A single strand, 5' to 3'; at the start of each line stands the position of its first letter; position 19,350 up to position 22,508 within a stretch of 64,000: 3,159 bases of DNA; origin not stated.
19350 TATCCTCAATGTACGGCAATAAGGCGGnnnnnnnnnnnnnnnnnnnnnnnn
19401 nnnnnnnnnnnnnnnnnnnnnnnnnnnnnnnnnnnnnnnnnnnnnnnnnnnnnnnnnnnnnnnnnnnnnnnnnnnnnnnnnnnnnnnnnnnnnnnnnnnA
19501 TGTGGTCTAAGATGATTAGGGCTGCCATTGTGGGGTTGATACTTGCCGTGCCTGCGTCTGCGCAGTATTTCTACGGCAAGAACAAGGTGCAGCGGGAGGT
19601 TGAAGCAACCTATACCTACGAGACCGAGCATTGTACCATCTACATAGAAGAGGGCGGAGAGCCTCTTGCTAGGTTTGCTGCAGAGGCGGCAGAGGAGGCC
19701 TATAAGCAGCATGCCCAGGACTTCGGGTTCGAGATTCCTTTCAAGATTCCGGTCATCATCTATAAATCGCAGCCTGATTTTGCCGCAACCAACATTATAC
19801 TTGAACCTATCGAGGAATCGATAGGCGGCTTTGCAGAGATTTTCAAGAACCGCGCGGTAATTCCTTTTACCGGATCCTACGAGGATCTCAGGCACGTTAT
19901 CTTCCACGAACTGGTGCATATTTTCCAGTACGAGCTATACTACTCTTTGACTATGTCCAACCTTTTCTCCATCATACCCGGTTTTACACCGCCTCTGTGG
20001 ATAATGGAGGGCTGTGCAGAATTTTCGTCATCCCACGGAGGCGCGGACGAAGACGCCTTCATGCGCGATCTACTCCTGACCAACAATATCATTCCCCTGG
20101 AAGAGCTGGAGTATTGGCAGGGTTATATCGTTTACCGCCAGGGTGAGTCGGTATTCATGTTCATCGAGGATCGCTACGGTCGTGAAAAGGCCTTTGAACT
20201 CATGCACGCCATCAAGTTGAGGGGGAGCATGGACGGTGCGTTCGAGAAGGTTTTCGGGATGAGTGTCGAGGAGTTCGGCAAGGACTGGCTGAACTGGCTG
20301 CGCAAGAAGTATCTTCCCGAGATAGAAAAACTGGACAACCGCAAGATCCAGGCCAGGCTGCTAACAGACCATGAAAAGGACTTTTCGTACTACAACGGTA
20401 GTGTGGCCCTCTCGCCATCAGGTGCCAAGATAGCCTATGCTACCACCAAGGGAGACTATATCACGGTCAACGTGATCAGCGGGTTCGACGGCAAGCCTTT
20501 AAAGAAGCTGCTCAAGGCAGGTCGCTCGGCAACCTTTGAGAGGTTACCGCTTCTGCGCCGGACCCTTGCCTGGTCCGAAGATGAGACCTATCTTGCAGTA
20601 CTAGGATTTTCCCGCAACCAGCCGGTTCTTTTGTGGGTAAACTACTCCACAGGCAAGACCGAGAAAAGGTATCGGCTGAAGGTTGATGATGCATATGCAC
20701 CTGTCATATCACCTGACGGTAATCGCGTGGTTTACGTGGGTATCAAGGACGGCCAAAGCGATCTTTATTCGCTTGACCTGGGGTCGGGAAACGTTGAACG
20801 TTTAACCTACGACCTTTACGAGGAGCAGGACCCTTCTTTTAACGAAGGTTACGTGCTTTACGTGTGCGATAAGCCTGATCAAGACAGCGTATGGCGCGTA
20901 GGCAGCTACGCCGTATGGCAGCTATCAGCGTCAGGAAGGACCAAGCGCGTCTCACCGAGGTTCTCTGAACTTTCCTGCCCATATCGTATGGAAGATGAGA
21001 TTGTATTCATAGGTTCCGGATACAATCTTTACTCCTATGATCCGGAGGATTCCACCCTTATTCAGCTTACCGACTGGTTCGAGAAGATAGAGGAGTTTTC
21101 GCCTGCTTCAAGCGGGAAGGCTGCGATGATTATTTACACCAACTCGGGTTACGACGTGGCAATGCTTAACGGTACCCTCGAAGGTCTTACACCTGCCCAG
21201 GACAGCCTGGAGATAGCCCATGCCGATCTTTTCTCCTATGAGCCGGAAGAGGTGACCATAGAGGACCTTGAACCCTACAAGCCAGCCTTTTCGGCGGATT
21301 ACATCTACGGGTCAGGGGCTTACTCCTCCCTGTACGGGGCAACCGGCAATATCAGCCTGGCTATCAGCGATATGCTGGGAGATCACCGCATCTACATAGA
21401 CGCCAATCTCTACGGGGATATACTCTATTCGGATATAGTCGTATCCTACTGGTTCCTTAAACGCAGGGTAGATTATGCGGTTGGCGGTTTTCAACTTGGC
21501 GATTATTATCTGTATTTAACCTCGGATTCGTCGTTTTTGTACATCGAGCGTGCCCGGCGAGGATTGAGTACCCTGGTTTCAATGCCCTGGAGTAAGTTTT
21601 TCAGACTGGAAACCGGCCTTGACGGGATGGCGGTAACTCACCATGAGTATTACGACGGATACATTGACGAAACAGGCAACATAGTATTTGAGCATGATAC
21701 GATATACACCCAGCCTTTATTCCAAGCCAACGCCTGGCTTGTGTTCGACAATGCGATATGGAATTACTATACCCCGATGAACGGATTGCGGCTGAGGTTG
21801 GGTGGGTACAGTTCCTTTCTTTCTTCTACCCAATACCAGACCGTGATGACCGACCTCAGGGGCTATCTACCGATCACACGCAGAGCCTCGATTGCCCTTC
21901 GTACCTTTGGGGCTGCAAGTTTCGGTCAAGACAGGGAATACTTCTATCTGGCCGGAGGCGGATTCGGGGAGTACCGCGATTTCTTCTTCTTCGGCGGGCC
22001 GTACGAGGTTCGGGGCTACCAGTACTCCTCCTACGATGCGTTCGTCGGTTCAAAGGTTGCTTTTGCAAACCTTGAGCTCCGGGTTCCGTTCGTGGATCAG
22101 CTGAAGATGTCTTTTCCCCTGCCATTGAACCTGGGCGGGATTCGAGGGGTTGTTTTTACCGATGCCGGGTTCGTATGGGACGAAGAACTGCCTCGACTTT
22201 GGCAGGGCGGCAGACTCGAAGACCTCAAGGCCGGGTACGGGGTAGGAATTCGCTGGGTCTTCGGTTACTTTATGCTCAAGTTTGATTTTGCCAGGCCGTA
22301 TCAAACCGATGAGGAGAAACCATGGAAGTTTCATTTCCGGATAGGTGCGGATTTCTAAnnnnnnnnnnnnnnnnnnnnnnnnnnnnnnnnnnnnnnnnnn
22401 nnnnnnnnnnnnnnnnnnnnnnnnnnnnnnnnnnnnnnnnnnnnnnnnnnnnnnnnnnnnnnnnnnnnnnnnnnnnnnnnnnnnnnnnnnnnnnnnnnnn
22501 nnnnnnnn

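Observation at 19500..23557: Omp85-barrel protein with an HEXXH peptidase-like domain and PD40 propellers in place of POTRA domains, plus an overlapping lipoprotein gene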

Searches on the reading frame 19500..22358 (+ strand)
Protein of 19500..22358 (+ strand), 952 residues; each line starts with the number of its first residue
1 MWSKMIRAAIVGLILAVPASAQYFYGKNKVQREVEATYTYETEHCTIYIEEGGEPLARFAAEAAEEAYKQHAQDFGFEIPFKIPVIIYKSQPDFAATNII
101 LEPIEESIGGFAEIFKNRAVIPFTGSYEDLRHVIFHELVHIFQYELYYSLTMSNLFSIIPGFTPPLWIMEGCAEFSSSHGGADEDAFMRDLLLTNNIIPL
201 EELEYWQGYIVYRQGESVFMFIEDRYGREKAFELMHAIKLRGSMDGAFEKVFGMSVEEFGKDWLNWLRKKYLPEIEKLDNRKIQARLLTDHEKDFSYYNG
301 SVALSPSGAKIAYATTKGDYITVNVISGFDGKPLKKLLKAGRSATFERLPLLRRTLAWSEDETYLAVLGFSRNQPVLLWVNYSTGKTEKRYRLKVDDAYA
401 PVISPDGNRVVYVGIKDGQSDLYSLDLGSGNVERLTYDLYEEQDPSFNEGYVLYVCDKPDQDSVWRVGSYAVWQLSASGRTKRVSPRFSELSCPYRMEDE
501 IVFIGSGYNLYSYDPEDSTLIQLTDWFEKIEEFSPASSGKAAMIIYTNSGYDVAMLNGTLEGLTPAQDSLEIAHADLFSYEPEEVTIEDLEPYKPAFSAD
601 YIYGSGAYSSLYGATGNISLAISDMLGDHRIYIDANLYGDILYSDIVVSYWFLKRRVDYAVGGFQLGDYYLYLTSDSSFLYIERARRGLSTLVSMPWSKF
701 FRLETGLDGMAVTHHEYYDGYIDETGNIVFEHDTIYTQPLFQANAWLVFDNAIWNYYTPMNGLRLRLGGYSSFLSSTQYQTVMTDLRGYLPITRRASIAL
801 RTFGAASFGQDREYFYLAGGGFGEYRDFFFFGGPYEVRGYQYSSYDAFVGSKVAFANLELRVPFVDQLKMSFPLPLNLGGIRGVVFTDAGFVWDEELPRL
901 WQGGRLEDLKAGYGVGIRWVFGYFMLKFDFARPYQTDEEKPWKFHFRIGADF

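Call 3: search_protein_families(library=pfam, proteins=[window:19500-22358:+], max_evalue=0.1)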
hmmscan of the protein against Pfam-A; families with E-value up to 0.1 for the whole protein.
window:19500-22358:+ (952 aa): 5 families
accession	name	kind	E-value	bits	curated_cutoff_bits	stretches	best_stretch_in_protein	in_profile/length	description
PF01103.29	Omp85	-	1.6e-20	74.3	24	1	683-952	58-325/325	Omp85 superfamily domain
PF13485.12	Peptidase_MA_2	-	3.3e-07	30.7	32.4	1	64-268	2-200/201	Peptidase MA superfamily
PF07676.18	PD40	-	4.3e-06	27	20.9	1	399-423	12-37/38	WD40-like Beta Propeller Repeat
PF02209.24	VHP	-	0.078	13.4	27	0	248-260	7-19/36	Villin headpiece domain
PF14114.12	DUF4286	-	0.087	13.5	25.8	0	260-296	15-53/100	Domain of unknown function (DUF4286)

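Call 4: search_protein_families(library=ncbifam, proteins=[window:19500-22358:+], max_evalue=0.1)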
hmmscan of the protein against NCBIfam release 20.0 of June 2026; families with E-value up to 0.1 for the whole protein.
window:19500-22358:+ (952 aa): 9 families
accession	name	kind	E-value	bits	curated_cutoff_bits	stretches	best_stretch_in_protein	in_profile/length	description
TIGR03303.1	OM_YaeT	equivalog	7.5e-18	64.3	297.15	1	607-952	405-741/741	outer membrane protein assembly factor BamA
TIGR02800.1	propeller_TolB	equivalog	7e-14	51.6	343.15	1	357-549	197-385/418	Tol-Pal system beta propeller repeat protein TolB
NF047779.1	Omp85_fam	subfamily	9.9e-12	45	200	1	772-935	258-410/423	Omp85 family outer membrane protein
NF047950.2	ATportTamA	equivalog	7.5e-08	31.4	625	1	829-952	460-569/569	autotransporter assembly complex protein TamA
NF052279.1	lipo_TamL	exception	0.00016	20.3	400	1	777-945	559-730/747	translocation and assembly module lipoprotein TamL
NF033876.2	flagella_HExxH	equivalog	0.0022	17.5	205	1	130-259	129-255/384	flagellinolysin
NF002183.0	PRK01029.1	equivalog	0.0029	16.7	405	1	397-446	328-377/429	Tol-Pal system protein TolB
NF053518.1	DipepPtdsDpp5Prph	equivalog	0.041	12.4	900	0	370-448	272-350/655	dipeptidyl-peptidase Dpp5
TIGR02171.1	Fb_sc_TIGR02171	subfamily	0.086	10.8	544.35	0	315-430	269-387/912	TIGR02171 family lipoprotein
